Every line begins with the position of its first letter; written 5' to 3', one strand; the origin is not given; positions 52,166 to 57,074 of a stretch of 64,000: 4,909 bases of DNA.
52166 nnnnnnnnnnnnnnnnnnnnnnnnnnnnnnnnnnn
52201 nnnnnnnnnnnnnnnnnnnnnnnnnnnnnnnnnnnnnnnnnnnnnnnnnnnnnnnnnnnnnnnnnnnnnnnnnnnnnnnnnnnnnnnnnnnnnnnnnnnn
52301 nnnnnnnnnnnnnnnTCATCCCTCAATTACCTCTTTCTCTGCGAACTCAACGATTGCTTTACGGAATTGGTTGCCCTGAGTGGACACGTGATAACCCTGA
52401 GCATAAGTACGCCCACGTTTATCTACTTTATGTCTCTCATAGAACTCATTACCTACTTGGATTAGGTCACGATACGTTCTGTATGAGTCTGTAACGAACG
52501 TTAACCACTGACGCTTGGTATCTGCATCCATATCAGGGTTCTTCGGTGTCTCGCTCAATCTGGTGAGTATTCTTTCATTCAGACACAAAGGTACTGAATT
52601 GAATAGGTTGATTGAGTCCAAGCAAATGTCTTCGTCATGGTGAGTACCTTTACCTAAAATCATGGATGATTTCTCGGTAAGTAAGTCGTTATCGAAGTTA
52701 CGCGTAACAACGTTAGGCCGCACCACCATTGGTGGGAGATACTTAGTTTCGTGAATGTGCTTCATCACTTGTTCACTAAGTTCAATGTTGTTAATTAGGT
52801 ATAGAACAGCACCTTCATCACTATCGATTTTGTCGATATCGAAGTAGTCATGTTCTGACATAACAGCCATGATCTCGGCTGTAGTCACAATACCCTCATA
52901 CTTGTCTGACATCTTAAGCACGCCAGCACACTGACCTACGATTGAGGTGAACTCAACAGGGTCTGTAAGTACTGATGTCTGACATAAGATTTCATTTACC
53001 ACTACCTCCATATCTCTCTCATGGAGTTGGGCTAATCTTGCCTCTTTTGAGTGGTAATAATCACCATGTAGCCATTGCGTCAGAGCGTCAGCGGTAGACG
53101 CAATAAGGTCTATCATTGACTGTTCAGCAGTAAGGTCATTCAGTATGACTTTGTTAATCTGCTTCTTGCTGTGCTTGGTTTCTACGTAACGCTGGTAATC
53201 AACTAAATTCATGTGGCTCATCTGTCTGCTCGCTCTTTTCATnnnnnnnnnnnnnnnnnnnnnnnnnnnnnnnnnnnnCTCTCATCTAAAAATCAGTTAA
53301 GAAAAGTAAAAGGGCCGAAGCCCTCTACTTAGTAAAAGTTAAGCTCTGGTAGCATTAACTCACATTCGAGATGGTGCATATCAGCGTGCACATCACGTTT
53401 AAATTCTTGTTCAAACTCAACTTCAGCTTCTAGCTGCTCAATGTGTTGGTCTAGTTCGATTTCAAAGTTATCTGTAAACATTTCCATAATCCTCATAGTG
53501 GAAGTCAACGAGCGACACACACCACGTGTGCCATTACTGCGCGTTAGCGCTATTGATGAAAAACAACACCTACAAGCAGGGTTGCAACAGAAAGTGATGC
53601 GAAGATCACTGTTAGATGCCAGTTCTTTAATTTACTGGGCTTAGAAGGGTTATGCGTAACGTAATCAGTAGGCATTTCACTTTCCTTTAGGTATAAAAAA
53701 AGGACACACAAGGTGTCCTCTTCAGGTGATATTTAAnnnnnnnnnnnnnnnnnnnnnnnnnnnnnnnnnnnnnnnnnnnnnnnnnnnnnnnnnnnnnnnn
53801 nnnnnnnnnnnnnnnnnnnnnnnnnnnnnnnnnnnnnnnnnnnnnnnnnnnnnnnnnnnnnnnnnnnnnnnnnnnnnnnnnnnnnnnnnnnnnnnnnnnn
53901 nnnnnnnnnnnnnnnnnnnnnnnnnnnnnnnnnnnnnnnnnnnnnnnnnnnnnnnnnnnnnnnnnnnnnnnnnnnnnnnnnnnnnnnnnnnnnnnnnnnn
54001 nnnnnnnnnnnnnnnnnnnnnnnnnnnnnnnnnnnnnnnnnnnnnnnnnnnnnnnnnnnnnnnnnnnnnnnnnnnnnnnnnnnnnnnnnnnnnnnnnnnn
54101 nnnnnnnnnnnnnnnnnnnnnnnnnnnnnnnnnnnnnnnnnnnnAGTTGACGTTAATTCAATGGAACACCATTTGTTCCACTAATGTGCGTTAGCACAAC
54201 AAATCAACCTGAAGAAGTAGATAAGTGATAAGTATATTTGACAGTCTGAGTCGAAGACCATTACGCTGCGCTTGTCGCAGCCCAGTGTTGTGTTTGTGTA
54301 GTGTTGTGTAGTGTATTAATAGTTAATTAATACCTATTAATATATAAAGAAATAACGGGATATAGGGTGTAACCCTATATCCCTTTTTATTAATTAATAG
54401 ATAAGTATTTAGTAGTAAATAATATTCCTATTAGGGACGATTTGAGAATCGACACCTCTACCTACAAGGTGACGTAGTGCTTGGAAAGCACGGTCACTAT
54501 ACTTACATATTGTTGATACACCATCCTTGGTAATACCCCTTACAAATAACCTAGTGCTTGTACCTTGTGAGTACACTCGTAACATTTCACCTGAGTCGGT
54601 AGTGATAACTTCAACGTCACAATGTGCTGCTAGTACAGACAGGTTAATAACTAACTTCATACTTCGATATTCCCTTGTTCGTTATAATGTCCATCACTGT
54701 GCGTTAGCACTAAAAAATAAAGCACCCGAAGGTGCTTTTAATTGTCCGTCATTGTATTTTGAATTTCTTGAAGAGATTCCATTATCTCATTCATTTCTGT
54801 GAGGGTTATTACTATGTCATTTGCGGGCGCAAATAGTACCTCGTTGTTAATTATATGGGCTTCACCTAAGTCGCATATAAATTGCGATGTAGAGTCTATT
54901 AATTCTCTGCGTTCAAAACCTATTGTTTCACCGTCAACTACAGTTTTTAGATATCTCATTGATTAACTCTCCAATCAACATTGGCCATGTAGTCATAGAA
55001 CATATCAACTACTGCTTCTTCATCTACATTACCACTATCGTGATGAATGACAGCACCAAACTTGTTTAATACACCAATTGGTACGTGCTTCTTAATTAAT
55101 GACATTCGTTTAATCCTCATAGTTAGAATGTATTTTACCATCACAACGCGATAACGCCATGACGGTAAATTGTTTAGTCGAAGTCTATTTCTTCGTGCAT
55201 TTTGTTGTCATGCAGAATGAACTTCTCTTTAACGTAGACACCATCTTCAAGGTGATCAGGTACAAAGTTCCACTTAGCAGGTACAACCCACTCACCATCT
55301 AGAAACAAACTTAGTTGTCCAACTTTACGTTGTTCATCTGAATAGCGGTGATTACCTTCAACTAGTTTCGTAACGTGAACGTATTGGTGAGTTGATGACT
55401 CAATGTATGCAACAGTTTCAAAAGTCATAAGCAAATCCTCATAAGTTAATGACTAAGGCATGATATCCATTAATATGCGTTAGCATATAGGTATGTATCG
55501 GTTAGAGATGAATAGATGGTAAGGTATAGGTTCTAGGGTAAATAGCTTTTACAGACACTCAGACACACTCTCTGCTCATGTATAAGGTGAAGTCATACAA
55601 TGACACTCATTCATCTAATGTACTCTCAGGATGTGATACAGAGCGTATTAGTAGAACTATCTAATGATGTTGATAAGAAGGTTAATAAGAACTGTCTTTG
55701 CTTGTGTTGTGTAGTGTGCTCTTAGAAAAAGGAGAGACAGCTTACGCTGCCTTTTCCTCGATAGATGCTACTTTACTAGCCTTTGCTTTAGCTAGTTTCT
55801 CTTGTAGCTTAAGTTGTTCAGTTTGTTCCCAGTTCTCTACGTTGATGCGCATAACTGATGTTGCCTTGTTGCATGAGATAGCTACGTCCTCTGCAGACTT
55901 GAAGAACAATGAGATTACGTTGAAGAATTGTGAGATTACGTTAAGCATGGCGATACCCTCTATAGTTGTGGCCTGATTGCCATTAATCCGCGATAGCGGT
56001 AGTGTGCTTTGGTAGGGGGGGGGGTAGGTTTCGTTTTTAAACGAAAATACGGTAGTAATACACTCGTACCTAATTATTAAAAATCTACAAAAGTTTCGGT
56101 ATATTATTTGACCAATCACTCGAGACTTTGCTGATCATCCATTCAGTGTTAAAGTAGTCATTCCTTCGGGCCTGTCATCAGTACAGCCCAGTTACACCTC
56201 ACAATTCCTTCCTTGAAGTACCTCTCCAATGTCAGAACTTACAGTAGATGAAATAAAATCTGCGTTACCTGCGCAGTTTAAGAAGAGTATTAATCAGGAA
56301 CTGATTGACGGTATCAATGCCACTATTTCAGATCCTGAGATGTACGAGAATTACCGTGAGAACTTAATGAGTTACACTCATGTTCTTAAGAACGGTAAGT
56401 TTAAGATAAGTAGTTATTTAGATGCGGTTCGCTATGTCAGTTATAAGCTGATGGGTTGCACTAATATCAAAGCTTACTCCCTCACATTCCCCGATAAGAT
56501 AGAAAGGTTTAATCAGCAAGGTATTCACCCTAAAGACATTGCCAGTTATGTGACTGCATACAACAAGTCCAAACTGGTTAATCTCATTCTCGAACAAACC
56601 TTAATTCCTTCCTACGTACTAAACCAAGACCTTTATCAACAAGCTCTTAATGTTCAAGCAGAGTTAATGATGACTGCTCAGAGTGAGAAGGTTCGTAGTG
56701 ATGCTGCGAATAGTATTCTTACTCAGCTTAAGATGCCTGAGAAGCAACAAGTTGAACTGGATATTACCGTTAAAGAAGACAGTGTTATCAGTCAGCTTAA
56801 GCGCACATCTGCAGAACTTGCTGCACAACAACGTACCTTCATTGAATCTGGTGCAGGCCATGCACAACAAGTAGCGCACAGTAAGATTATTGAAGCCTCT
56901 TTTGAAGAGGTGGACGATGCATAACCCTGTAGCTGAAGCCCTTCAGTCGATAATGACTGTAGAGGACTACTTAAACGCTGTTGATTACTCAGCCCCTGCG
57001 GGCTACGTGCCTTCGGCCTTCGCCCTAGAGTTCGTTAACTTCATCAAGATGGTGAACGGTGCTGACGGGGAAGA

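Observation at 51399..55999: Seven copies of a conserved about 20-nt motif with a co-varying hairpin upstream of early genes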

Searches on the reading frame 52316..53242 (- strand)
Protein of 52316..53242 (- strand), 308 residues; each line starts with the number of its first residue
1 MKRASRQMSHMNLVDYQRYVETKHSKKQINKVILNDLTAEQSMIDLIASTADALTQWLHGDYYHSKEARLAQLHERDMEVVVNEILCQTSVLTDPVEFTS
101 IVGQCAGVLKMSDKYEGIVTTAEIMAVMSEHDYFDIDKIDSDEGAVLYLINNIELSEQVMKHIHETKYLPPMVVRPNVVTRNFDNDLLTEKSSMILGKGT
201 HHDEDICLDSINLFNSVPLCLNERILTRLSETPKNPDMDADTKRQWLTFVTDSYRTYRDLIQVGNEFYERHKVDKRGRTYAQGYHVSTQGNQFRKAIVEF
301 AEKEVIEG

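Call 13: search_protein_families(library=phrogs, proteins=[window:52316-53242:-], max_evalue=0.01)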
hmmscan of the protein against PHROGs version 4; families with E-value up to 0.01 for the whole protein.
window:52316-53242:- (308 aa): 2 families
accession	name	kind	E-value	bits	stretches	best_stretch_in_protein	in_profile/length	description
phrog_2166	-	DNA, RNA and nucleotide metabolism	3.1e-89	301.1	1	5-308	10-321/505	N4-like RNA polymerase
phrog_414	-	DNA, RNA and nucleotide metabolism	4.4e-11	42.7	1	264-306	381-423/816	RNA polymerase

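Call 18: find_related_loci(query=window:52316-53242:-, collection=viral_contigs, flank=8000)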
Query window:52316-53242:- (308 aa) in viral_contigs; peptide patterns used: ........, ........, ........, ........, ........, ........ (x = any residue, [..] = any of these).
2 stretches matched a pattern; 1 encode a relative of the query (tblastn E <= 1e-3); 1 distinct loci.
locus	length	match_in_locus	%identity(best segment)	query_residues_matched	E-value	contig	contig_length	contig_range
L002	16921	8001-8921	88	2-308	0e+0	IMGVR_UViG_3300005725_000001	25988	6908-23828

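Call 25: find_related_loci(query=window:52316-53242:-, collection=metagenome_contigs, flank=8000)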
Query window:52316-53242:- (308 aa) in metagenome_contigs; peptide patterns used: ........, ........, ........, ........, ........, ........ (x = any residue, [..] = any of these).
39 stretches matched a pattern, but none encodes a relative of the query by tblastn (E <= 1e-3).

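Call 26: find_homologous_proteins(query=window:52316-53242:-, max_evalue=1e-20)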
Query window:52316-53242:- (308 aa): 182 proteins with E <= 1e-20 among 698 candidates; the best 120 are listed.
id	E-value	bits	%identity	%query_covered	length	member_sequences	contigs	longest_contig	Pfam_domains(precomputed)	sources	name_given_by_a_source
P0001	2.4e-194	662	98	98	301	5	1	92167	-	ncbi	ncbi:hypothetical protein ALT721_800047 [Alteromonas alvinellae]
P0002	5.7e-163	559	81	98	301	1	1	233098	-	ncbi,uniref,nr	ncbi:hypothetical protein [Alteromonas sp. BMJM2]|uniref:hypothetical protein n=1 Tax=Alteromonas sp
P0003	3.5e-158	543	79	98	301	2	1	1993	-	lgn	-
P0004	5.0e-132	457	69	99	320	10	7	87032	-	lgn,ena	-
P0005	4.6e-115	402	63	96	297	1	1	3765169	-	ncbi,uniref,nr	ncbi:hypothetical protein IT774_07570 [Salinimonas marina]|uniref:Uncharacterized protein n=1 Tax=Sa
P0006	8.3e-112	391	60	97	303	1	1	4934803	-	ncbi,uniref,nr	ncbi:hypothetical protein [Alteromonas sp. RKMC-009]|uniref:hypothetical protein n=1 Tax=Alteromonas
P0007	2.3e-105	370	90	59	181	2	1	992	-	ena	-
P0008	3.8e-100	353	56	96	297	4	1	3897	-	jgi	jgi:hypothetical protein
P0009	2.6e-99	350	56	97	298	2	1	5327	-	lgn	-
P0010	2.7e-97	343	55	96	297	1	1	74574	-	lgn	-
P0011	1.0e-96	341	53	96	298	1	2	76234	-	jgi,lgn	jgi:hypothetical protein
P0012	3.4e-96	340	54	96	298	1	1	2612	-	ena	-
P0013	2.2e-90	321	53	96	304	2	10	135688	-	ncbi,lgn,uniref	ncbi:hypothetical protein [Marisediminitalea sp.]|uniref:hypothetical protein n=1 Tax=Marisediminita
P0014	1.4e-89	318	51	97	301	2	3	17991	-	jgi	jgi:hypothetical protein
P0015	1.3e-87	312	51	97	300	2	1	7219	-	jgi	-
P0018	3.6e-79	284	48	97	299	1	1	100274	-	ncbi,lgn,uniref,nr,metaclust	ncbi:hypothetical protein [Marinobacterium litorale]|uniref:hypothetical protein n=1 Tax=Marinobacte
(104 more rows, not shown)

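Call 27: find_encoding_contigs(protein=P0002, flank=10000, max_places=2)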
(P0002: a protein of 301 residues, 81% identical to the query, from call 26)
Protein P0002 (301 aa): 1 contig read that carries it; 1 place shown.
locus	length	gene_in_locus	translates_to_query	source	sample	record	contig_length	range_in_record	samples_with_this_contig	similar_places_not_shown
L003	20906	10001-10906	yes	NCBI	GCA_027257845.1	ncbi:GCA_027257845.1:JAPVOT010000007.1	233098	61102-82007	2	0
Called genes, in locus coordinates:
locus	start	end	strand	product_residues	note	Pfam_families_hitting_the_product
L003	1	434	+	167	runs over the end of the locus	-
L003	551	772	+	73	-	-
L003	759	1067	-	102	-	PF05106:Phage_holin_3_1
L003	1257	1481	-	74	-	-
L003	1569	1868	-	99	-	-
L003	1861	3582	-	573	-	-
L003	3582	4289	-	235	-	-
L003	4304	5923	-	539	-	PF17289:Terminase_6C (weak)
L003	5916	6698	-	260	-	-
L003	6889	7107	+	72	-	-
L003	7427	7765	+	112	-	-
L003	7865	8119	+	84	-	-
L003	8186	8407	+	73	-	-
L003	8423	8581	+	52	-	-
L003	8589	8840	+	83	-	-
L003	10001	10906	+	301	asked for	-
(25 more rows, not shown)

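Call 28: find_encoding_contigs(protein=P0004, flank=10000, max_places=3)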
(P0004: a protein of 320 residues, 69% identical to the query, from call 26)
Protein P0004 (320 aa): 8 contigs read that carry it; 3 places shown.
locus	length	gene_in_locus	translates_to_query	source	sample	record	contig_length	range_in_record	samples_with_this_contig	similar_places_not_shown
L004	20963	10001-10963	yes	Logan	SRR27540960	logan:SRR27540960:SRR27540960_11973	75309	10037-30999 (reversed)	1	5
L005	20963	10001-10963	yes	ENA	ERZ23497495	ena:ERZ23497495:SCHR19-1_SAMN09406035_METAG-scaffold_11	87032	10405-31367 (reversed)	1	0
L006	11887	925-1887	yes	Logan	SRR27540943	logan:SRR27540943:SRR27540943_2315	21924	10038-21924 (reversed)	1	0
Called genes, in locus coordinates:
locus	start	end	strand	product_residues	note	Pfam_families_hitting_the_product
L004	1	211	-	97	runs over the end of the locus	PF05106:Phage_holin_3_1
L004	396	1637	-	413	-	PF09019:EcoRII-C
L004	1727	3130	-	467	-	PF18284:DNA_meth_N, PF00145:DNA_methylase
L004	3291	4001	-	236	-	-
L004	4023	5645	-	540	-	-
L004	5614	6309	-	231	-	-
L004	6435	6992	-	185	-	-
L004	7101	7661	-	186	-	-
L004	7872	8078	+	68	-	-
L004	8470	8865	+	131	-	-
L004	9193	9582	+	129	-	-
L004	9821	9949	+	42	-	-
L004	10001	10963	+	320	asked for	-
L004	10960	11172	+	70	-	-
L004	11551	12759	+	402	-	PF00940:RNA_pol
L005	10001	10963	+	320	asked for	-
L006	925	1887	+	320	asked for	-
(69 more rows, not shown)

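Call 29: find_encoding_contigs(protein=P0005, flank=10000, max_places=2)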
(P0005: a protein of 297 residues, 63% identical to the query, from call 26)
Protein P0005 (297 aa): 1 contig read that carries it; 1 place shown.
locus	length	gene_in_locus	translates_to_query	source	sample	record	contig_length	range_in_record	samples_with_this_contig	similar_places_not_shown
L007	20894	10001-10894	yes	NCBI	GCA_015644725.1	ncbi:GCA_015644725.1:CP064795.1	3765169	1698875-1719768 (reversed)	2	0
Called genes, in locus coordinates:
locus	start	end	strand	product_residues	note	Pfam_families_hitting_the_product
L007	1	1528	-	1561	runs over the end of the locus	PF24168:PB4_spike, PF13884:Peptidase_S74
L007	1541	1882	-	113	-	-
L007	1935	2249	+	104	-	PF00462:Glutaredoxin, PF13417:GST_N_3 (weak)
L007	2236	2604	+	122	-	PF18925:DUF5675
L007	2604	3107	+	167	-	-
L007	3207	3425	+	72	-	-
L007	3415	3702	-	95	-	PF05106:Phage_holin_3_1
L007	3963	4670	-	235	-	-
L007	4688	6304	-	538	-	-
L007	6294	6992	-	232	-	-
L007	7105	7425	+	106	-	PF13876:Phage_gp49_66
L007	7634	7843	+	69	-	-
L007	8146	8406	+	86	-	-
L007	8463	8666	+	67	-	-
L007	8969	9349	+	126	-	-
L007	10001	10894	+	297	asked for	-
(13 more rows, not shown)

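Call 30: find_encoding_contigs(protein=P0006, flank=10000, max_places=2)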
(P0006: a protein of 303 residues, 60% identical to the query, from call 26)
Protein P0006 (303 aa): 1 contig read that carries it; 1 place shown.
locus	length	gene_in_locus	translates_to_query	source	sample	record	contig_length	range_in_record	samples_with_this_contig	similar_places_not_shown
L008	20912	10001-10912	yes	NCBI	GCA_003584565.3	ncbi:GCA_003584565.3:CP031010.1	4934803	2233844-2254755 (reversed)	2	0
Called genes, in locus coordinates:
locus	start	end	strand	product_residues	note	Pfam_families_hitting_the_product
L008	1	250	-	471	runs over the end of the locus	-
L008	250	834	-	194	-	-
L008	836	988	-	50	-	-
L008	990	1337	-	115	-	-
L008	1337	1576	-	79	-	-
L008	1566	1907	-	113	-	-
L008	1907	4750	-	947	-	-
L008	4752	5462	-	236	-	-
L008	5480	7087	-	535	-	-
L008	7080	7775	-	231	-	-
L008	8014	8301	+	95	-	-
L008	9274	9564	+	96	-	-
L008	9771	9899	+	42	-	-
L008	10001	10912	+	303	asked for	-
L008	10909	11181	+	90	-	-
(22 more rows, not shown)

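Call 47: search_dna_similar(query=window:52316-53221:-, collection=phages, mode=protein, max_rows=20)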
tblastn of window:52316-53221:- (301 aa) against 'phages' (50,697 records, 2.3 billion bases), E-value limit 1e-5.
Records with a match: 469; places in all: 469; records where one place covers at least 80% of the query: 220.
Best place of each record, by identity: <60% 469.
By first word of the organism name: Vibrio 107; Pseudomonas 101; Escherichia 69; Klebsiella 29; Erwinia 21; Achromobacter 17; Rhizobium 16; Pectobacterium 14; Salmonella 11; Stenotrophomonas 10; and 22 more.
By host as written in the record: - 80; Pseudomonas aeruginosa 39; Escherichia coli 29; Vibrio breoganii 15; Klebsiella pneumoniae 14; Pseudomonas aeruginosa ATCC 27853 12; Achromobacter xylosoxidans I2BC 12; Pseudomonas aeruginosa PAO1 11; and 123 more.
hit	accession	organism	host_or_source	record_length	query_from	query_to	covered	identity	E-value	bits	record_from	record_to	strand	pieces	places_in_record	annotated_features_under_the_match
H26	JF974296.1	Pseudoalteromonas phage pYD6-A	Pseudoalteromonas sp. YD6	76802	7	301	98%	39.1%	6e-60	211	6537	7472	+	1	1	hypothetical protein (x2)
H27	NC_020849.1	Pseudoalteromonas phage pYD6-A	Pseudoalteromonas sp. YD6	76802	7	301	98%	39.1%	6e-60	211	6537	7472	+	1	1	hypothetical protein (x2)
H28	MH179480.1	Pseudomonas phage 98PfluR60PP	Pseudomonas fluorescens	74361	1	301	100%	37.1%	1e-50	184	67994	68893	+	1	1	RNA polymerase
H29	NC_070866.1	Pseudomonas phage 98PfluR60PP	Pseudomonas fluorescens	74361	1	301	100%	37.1%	1e-50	184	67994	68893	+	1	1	RNA polymerase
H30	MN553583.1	Pseudomonas phage 4phiC20-2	Pseudomonas aeruginosa PAO1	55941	1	301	100%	37.0%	2e-54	195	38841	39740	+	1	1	record has no annotation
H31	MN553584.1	Pseudomonas phage 4phiC20-2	Pseudomonas aeruginosa PAO1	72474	1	301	100%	37.0%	2e-54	195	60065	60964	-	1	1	record has no annotation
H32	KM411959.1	Pseudomonas phage Pa2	Pseudomonas aeruginosa PAO1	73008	1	301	100%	37.0%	2e-54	195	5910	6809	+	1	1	putative RNA polymerase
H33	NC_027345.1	Pseudomonas phage Pa2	Pseudomonas aeruginosa PAO1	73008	1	301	100%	37.0%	2e-54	195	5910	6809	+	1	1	putative RNA polymerase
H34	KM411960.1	Pseudomonas phage phi176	Pseudomonas aeruginosa PAO1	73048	1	301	100%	37.0%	2e-54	195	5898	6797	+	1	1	putative RNA polymerase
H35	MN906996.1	Pseudomonas phage LY218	Pseudomonas aeruginosa ATCC 27853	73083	1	301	100%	37.0%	2e-54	195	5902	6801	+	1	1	hypothetical protein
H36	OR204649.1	Vibrio phage PJN101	Vibrio parahaemolyticus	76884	7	301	98%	37.5%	2e-53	193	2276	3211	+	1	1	hypothetical protein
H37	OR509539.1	Pseudomonas phage PASB7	Pseudomonas aeruginosa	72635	1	301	100%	36.6%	7e-55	197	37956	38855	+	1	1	RNA polymerase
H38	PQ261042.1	Pseudomonas phage Minga_mokiny_4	Pseudomonas aeruginosa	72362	1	301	100%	36.6%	1e-54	196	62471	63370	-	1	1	N4-like RNA polymerase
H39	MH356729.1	Pseudomonas phage LP14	Pseudomonas aeruginosa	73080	1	301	100%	36.6%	1e-54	196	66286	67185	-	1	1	putative RNAP1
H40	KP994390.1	Pseudomonas phage YH30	Pseudomonas aeruginosa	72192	1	301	100%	36.6%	1e-54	196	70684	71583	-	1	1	RNA polymerase small subunit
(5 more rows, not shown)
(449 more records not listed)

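Call 62: find_encoding_contigs(protein=P0010, flank=7000, max_places=1)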
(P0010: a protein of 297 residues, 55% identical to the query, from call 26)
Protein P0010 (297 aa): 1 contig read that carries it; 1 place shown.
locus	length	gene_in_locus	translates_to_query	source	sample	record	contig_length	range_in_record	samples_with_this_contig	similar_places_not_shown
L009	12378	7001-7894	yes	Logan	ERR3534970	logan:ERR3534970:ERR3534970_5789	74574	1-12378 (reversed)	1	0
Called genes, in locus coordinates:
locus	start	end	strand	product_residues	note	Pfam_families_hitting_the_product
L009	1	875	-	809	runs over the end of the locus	-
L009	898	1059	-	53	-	-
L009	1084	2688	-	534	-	-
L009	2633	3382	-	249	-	-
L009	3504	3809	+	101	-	PF13876:Phage_gp49_66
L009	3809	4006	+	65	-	PF21825:Sequestin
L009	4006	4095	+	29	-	-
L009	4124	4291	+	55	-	-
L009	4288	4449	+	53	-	-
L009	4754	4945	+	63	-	-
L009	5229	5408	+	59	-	-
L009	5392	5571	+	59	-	-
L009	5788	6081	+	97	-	-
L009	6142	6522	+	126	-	-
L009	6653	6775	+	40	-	-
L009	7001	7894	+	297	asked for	-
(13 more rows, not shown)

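Call 63: find_encoding_contigs(protein=P0013, flank=7000, max_places=1)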
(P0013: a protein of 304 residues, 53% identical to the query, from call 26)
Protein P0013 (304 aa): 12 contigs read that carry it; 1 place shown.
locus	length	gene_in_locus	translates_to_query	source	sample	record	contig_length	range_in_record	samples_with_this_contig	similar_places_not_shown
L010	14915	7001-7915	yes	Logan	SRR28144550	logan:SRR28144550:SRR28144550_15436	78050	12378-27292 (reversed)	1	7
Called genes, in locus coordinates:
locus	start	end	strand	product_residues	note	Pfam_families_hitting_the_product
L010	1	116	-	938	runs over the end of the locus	-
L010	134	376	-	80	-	-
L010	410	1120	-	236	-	PF24175:SU10_adaptor (weak)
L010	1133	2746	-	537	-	-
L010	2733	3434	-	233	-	-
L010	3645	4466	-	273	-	-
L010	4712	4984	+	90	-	-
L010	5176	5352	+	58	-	-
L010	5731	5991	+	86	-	-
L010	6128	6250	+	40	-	-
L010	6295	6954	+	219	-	PF14216:DUF4326, PF10686:YAcAr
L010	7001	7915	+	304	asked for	-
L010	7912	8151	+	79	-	-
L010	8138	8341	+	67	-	-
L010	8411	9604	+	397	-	PF00940:RNA_pol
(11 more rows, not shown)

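Call 64: find_encoding_contigs(protein=P0018, flank=7000, max_places=1)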
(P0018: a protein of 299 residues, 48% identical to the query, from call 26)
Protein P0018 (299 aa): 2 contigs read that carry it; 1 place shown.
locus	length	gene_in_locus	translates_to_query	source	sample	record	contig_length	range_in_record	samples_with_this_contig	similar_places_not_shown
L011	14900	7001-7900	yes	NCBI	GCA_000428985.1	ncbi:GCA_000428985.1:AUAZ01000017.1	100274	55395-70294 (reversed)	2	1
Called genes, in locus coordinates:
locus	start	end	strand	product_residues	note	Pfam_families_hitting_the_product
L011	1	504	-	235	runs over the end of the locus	-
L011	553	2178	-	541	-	-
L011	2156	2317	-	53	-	-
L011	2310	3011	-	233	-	-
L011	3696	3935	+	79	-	-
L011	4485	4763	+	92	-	-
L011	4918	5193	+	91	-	-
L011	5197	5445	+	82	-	-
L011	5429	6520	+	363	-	PF14216:DUF4326, PF22751:DUF488-N3a (faint), PF10686:YAcAr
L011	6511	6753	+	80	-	-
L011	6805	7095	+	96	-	-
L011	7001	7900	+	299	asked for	-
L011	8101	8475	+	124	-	-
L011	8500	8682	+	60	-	-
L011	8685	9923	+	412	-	PF00940:RNA_pol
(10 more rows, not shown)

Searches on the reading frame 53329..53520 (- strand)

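Call 13: search_protein_families(library=phrogs, proteins=[window:53329-53520:-], max_evalue=0.01)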
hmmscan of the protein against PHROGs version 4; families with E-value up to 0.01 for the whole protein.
window:53329-53520:- (63 aa): 1 family
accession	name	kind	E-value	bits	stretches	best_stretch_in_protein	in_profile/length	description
phrog_23663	-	unknown function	0.0068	17.1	1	12-48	11-47/57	-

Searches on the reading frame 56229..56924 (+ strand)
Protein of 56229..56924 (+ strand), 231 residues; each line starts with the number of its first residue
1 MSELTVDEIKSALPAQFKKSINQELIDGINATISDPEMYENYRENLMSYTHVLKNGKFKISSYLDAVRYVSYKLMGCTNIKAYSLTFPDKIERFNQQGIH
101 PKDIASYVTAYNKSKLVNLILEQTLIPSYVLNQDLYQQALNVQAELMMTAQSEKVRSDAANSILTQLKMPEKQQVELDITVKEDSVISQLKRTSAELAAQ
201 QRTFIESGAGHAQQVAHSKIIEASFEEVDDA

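Call 70: search_protein_families(library=phrogs, proteins=[window:56229-56924:+], max_evalue=0.00001)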
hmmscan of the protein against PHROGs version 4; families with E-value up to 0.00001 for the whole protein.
window:56229-56924:+ (231 aa): 1 family
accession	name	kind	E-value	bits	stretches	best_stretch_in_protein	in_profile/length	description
phrog_2109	-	unknown function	6.6e-98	327.8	1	2-228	2-228/230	-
